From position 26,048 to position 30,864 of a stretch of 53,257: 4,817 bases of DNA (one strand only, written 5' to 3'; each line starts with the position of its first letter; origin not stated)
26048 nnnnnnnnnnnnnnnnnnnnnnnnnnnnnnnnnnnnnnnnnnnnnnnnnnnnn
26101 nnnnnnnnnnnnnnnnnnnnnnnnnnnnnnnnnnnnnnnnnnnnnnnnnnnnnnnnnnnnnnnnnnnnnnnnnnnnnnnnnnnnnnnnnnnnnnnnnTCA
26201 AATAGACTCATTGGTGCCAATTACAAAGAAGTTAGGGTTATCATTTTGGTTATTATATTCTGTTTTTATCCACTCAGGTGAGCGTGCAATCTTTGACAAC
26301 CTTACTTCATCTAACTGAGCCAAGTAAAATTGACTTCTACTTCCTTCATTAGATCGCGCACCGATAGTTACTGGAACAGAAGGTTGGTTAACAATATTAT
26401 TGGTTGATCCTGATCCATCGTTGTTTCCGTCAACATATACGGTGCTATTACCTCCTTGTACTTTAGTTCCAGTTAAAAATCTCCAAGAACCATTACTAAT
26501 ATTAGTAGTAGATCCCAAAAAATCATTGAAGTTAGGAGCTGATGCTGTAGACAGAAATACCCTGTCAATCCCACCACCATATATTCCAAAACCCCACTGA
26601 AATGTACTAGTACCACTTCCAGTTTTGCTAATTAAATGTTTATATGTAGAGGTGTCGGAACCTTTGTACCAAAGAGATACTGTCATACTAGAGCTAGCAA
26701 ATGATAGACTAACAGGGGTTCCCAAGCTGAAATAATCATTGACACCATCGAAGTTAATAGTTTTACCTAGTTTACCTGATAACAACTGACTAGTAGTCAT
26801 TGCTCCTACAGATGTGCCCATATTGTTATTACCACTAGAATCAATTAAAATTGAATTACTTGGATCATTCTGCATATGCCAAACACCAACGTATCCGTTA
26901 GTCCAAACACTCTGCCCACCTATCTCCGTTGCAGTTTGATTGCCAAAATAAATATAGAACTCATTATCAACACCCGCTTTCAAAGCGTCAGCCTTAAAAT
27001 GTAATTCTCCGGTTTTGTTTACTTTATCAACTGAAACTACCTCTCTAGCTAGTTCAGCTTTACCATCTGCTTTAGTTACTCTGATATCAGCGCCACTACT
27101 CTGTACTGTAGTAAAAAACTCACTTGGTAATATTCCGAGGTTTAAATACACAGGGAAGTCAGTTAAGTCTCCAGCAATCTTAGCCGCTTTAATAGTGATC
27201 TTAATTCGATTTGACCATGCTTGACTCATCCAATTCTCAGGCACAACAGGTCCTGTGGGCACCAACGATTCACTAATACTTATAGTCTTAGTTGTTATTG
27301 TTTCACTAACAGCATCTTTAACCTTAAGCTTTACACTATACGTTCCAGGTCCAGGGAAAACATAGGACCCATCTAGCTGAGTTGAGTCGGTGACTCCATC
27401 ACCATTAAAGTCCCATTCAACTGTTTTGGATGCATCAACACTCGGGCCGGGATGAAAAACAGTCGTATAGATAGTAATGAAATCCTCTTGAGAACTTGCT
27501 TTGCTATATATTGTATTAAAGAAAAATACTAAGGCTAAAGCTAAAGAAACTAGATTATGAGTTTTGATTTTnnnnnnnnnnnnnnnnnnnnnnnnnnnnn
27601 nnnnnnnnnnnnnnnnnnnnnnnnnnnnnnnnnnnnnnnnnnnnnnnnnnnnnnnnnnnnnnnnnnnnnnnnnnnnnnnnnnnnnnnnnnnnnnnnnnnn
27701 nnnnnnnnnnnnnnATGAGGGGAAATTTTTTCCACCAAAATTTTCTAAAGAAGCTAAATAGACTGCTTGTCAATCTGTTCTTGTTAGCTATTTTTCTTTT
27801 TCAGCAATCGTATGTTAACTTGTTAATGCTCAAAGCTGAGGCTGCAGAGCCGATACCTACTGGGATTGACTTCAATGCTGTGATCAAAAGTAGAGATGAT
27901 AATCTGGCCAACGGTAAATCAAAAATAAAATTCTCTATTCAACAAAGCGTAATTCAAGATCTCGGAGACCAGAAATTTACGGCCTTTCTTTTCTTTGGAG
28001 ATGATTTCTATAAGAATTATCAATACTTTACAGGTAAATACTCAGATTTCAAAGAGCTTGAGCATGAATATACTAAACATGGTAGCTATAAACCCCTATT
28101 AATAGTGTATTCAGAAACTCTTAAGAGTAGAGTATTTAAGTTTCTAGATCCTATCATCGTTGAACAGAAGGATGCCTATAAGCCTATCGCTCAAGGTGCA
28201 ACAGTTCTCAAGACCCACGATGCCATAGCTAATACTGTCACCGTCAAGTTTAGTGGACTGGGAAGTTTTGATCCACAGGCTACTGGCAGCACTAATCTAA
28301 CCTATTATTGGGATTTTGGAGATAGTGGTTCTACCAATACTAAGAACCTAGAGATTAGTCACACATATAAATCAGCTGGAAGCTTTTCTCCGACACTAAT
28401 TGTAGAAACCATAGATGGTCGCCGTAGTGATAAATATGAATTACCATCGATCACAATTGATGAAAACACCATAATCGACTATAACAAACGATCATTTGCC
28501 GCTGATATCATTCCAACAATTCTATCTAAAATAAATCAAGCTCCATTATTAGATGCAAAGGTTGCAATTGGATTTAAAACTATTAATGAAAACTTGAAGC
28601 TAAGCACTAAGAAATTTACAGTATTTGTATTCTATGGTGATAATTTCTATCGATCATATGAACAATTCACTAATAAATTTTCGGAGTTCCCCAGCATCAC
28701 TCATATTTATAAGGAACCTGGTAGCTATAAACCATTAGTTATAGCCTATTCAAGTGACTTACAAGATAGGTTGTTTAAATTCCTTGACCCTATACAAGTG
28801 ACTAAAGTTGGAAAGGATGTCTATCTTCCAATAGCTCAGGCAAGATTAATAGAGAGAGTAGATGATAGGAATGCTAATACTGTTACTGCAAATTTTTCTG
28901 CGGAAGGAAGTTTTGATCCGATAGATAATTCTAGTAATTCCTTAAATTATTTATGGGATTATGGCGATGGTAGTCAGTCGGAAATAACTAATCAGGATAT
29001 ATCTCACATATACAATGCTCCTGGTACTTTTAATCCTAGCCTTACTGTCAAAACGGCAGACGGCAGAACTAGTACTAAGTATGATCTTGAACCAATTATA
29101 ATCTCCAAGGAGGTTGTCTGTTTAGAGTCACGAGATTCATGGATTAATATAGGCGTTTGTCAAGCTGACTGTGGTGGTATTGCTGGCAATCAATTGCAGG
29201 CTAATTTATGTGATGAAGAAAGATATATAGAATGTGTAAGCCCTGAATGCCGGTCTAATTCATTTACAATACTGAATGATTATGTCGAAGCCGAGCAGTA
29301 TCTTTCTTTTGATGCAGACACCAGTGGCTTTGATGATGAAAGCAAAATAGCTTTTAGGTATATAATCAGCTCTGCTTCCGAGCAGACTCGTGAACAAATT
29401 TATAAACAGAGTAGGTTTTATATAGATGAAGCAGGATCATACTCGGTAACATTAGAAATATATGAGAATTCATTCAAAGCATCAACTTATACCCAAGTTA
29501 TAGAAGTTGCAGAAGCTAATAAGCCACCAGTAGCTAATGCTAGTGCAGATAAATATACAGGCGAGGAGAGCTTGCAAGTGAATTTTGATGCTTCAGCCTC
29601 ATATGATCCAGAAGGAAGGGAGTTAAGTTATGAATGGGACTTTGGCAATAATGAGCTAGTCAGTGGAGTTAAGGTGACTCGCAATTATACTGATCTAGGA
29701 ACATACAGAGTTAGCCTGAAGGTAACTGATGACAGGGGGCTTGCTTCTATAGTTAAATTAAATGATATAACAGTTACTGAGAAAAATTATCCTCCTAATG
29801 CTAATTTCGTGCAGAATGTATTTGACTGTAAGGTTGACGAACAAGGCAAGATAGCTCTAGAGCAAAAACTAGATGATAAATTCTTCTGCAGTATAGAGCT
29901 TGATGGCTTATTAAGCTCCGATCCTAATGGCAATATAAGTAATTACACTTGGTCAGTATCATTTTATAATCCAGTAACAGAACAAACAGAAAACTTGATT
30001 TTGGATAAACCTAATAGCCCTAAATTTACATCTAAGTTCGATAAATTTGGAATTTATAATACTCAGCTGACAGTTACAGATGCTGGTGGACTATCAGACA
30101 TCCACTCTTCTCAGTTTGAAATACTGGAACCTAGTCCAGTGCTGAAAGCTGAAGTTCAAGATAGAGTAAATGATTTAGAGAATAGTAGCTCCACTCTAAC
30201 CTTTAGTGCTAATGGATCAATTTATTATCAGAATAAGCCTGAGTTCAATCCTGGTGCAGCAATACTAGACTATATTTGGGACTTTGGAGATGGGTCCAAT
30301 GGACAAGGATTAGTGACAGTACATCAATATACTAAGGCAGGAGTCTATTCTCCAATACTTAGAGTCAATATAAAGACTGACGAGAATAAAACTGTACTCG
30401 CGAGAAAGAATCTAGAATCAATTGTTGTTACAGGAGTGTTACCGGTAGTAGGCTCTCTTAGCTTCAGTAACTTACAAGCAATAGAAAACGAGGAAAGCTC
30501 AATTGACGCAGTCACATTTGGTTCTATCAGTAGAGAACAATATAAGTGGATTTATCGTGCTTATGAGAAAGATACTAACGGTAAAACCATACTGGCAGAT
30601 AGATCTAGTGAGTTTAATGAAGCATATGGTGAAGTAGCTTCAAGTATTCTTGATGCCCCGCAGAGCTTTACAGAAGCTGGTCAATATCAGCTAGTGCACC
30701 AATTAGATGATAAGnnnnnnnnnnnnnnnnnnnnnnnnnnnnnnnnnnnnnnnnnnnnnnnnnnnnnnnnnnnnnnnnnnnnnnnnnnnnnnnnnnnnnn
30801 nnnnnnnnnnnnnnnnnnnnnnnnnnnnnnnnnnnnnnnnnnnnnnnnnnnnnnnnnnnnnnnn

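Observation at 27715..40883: Giant secreted PKD-repeat protein with a His-containing C-terminal module and a 4-nt-overlapping acidic ORF: candidate polymorphic toxin-immunity pair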

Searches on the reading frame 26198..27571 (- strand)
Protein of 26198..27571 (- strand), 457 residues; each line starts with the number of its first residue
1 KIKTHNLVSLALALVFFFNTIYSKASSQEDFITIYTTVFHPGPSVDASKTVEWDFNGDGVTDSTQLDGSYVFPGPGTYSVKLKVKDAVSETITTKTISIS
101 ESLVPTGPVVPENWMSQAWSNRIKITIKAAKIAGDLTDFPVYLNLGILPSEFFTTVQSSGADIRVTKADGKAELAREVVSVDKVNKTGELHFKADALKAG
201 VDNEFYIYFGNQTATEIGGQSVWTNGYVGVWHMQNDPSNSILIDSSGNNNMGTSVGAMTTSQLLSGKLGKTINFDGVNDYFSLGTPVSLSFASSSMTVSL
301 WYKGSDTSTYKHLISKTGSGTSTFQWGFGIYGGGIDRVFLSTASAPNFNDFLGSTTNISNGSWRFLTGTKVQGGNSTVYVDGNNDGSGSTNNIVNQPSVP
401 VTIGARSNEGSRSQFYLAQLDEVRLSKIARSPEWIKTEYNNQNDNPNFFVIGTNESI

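Call 8: search_protein_families(library=pfam, proteins=[window:26198-27571:-], max_evalue=0.001)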
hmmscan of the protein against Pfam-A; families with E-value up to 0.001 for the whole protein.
window:26198-27571:- (457 aa): 4 families
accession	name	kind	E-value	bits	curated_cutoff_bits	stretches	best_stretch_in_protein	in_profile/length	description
PF13385.13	Laminin_G_3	-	2.9e-18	66.9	27.6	1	275-436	1-151/151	Concanavalin A-like lectin/glucanases superfamily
PF18911.6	PKD_4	-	1.2e-05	25.7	27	1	49-97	35-81/85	PKD domain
PF00801.26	PKD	-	3e-05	24.4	23.5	1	49-97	30-78/80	PKD domain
PF10102.14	DUF2341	-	5.5e-05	24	23.4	1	160-217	2-58/84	Domain of unknown function (DUF2341)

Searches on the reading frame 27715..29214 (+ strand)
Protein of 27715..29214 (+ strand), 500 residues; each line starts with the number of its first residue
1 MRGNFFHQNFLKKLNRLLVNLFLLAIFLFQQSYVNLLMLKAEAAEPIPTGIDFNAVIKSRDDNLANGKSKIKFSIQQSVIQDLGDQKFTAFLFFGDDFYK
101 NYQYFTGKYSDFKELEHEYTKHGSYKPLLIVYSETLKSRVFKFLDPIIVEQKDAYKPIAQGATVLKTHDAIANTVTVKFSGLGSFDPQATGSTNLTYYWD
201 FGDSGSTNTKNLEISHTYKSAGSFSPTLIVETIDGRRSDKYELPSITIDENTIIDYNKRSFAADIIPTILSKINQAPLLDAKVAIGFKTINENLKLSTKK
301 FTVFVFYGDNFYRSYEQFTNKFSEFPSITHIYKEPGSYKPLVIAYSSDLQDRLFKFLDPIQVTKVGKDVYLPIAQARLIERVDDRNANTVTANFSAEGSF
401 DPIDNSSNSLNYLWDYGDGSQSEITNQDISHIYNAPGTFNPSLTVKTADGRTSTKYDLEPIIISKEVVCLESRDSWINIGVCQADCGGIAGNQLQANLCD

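Call 108: search_protein_families(library=pfam, proteins=[window:27715-29214:+], max_evalue=0.05)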
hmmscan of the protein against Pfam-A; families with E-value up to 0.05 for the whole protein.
window:27715-29214:+ (500 aa): 2 families
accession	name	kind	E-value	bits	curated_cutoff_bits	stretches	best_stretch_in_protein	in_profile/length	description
PF18911.6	PKD_4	-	2.6e-26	91.9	27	2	385-454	13-78/85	PKD domain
PF00801.26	PKD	-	7.5e-22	77.6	23.5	2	391-458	16-78/80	PKD domain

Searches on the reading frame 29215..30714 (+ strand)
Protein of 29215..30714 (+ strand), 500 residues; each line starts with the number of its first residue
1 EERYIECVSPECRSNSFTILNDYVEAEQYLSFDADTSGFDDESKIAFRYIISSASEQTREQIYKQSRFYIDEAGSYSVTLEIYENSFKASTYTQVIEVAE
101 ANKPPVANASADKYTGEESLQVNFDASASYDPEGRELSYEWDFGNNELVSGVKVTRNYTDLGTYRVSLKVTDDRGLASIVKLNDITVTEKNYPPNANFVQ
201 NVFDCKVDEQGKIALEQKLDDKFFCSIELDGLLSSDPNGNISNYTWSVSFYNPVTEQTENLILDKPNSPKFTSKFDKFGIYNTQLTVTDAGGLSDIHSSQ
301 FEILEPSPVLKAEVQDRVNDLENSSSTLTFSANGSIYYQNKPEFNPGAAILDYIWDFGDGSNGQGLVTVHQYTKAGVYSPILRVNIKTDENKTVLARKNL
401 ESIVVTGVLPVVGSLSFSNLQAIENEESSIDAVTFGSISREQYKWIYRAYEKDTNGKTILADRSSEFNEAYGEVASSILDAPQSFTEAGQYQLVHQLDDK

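Call 108: search_protein_families(library=pfam, proteins=[window:29215-30714:+], max_evalue=0.05)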
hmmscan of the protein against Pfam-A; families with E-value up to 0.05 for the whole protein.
window:29215-30714:+ (500 aa): 8 families
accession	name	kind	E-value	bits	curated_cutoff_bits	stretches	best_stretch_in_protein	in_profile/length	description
PF18911.6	PKD_4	-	1.6e-38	131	27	3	102-187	1-85/85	PKD domain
PF00801.26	PKD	-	8.8e-22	77.4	23.5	2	117-178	12-73/80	PKD domain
PF22352.2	K319L-like_PKD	-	1.6e-08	34.9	27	1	226-295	13-76/84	K319L-like, PKD domain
PF21027.3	Sde0182_C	-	1.8e-07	32.1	27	1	121-141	1-21/83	Cellulose-binding protein Sde0182, C-terminal domain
PF22091.2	DUF6941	-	2.9e-05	24.9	27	1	152-229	41-122/125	Family of unknown function (DUF6941)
PF17803.7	Cadherin_4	-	0.00015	22.6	25.1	0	95-140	4-50/71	Bacterial cadherin-like domain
PF17963.7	Big_9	-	0.00018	22.8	23.6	1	102-179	1-83/89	Bacterial Ig domain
PF16967.11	TcfC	-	0.011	15.7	29.4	0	73-94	43-64/68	E-set like domain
